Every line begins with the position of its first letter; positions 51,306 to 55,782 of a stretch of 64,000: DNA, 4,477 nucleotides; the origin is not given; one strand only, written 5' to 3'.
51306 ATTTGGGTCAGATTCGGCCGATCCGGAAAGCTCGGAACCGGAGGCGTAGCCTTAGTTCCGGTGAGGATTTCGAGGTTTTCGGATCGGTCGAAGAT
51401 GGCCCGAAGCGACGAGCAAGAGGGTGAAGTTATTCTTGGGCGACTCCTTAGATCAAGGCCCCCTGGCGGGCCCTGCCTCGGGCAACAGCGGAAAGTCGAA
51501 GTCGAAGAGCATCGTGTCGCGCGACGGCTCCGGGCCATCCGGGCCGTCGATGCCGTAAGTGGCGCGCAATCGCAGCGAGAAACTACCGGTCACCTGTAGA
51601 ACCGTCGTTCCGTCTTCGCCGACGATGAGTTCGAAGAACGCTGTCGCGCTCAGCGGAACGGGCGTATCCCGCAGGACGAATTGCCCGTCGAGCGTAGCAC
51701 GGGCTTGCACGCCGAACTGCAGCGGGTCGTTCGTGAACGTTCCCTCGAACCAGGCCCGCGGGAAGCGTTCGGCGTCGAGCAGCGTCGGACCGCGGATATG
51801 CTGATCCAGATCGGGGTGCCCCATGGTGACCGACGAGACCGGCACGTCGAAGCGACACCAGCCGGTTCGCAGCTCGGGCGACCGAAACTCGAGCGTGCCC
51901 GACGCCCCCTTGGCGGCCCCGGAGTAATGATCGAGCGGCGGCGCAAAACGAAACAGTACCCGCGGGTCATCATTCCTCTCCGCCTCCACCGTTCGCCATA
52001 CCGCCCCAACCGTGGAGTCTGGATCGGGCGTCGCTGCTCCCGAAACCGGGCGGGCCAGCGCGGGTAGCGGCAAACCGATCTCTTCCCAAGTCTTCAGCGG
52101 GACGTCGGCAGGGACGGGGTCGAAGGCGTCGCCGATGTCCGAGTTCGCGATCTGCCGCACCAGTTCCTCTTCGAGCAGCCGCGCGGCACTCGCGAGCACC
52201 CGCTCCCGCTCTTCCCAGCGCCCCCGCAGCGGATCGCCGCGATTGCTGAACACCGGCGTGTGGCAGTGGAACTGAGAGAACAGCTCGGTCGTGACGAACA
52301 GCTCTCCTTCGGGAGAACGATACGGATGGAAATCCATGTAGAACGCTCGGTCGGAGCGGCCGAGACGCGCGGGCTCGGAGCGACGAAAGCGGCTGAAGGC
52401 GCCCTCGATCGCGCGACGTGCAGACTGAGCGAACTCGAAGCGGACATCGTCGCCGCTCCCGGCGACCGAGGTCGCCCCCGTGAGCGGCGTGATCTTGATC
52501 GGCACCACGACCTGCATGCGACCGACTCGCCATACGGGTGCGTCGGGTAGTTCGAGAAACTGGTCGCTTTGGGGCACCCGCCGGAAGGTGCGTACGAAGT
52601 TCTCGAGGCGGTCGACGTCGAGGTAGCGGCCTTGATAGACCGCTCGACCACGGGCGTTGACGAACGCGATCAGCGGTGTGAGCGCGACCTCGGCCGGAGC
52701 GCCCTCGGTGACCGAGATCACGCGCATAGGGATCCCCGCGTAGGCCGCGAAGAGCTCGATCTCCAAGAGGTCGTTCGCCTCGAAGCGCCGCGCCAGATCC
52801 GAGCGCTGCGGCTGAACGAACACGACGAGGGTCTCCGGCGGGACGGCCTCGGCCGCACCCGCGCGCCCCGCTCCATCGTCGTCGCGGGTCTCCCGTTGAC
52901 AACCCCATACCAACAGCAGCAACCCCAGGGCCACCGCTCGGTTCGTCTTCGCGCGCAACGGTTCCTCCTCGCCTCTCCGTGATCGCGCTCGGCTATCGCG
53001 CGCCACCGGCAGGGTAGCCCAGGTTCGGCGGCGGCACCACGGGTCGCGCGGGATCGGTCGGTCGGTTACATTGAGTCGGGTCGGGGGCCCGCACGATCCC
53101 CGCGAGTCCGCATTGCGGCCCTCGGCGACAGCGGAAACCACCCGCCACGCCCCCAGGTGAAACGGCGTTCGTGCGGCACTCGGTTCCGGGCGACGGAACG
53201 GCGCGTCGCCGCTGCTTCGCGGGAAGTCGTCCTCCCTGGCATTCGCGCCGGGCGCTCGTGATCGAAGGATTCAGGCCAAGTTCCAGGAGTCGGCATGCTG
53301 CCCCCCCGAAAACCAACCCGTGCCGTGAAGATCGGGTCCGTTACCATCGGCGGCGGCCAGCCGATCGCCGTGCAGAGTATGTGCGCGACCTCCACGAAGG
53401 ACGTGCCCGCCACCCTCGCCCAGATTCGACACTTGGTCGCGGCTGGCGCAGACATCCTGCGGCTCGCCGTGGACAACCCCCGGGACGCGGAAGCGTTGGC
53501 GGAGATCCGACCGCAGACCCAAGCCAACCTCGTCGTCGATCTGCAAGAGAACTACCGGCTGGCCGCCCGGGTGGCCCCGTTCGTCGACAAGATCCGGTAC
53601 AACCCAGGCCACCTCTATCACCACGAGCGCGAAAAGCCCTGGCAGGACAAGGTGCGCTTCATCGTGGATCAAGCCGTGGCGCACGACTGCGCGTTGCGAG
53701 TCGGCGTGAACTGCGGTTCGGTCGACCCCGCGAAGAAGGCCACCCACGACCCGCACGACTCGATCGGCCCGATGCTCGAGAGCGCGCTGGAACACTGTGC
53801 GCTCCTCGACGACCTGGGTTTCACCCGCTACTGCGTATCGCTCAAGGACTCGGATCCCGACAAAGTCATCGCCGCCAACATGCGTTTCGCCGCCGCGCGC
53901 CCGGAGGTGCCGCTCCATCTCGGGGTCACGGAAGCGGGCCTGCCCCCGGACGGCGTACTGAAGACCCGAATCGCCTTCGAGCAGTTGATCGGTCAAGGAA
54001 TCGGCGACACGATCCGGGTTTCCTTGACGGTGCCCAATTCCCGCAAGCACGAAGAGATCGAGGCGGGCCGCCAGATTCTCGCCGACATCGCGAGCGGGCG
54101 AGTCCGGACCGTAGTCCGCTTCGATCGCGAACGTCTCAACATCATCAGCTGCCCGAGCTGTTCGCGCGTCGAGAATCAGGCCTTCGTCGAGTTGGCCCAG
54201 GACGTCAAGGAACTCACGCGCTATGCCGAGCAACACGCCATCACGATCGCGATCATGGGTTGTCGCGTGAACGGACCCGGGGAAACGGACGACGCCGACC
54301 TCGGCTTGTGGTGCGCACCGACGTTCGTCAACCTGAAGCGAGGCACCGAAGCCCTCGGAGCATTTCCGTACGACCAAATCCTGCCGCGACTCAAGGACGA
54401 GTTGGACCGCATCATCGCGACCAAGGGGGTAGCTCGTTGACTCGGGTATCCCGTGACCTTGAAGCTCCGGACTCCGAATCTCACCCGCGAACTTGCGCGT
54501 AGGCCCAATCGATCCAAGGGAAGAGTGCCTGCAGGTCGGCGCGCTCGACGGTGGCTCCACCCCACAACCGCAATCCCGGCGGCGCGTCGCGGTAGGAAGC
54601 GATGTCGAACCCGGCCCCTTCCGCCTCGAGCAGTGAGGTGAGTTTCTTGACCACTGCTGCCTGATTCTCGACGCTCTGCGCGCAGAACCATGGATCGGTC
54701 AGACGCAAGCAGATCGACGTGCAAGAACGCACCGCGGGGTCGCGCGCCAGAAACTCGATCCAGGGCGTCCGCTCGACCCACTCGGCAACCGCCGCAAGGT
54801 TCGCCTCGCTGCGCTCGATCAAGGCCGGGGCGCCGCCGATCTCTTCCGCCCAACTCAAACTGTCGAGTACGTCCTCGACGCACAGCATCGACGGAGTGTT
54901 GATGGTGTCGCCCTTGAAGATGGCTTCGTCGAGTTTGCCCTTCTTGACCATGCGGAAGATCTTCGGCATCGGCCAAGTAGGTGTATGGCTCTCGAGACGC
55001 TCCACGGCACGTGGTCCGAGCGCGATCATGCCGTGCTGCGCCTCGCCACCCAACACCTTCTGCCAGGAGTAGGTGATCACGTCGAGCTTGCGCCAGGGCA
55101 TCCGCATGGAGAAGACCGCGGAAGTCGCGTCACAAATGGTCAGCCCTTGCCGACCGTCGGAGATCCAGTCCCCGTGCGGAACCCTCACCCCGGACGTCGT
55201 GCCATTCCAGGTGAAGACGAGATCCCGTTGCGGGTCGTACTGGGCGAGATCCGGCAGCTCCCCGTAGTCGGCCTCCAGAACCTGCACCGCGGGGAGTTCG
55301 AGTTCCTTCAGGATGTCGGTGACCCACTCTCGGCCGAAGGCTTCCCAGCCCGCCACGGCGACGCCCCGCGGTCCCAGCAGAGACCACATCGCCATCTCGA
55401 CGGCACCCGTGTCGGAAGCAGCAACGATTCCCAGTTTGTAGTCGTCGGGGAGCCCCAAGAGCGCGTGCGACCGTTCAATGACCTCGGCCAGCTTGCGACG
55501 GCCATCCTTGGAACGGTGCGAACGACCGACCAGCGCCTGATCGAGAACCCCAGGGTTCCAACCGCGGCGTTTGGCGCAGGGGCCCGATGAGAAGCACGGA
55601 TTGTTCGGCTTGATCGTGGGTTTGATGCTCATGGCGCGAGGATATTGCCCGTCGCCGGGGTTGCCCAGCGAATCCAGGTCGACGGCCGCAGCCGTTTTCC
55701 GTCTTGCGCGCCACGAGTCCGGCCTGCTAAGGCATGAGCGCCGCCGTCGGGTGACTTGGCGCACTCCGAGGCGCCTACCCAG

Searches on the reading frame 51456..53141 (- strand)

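Call 9: search_protein_families(library=pfam, proteins=[window:51456-53141:-], max_evalue=0.01)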
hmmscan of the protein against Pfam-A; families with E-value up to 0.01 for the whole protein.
window:51456-53141:- (562 aa): 1 family
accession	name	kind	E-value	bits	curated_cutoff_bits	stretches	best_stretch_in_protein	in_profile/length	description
PF04264.18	YceI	-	1.3e-11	45.5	23.7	1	405-516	21-124/150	YceI-like domain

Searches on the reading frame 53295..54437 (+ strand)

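Call 9: search_protein_families(library=pfam, proteins=[window:53295-54437:+], max_evalue=0.01)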
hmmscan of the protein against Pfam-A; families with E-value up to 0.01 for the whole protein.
window:53295-54437:+ (381 aa): 1 family
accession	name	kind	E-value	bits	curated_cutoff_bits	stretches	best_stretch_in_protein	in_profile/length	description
PF04551.19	GcpE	-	1.6e-99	333.6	32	1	8-371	1-342/343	GcpE protein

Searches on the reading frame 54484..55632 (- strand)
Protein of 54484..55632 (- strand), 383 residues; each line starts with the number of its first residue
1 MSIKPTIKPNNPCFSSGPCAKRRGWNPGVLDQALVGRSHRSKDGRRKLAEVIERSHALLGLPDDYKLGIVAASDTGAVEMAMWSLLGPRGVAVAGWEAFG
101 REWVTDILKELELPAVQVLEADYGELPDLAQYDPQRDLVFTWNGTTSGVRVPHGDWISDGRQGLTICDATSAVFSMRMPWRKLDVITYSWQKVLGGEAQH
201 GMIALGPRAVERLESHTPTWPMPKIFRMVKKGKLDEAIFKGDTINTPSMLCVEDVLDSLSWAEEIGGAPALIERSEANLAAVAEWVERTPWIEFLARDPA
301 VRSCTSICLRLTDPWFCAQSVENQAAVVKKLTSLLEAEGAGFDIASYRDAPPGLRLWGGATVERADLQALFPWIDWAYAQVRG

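Call 9: search_protein_families(library=pfam, proteins=[window:54484-55590:-], max_evalue=0.01)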
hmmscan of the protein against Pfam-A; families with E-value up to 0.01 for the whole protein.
window:54484-55590:- (369 aa): 0 families

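Call 45: search_protein_families(library=pfam, proteins=[window:54484-55632:-], max_evalue=1)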
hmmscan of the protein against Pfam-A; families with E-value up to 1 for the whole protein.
window:54484-55632:- (383 aa): 0 families

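Call 46: search_protein_families(library=ncbifam, proteins=[window:54484-55632:-], max_evalue=0.01)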
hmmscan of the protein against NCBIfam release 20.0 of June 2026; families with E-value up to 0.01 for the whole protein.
window:54484-55632:- (383 aa): 6 families
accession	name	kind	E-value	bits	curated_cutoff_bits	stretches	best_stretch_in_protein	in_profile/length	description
NF002841.0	PRK03080.1-2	equivalog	3.5e-194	645.1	477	1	3-381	5-383/389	phosphoserine transaminase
TIGR01365.1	serC_2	equivalog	4.8e-180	598.6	448.2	1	8-380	1-373/374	phosphoserine transaminase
TIGR01366.1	serC_3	equivalog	9e-15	54.7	401.65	1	9-376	2-356/361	phosphoserine transaminase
TIGR01364.1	serC_1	equivalog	6.6e-09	35.1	443.6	1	37-314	36-304/358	phosphoserine transaminase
NF003764.0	PRK05355.1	equivalog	1.3e-07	30.9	253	1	35-315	37-303/357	3-phosphoserine/phosphohydroxythreonine transaminase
NF009112.0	PRK12462.1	equivalog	0.00018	20.4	563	1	34-315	38-311/365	phosphoserine transaminase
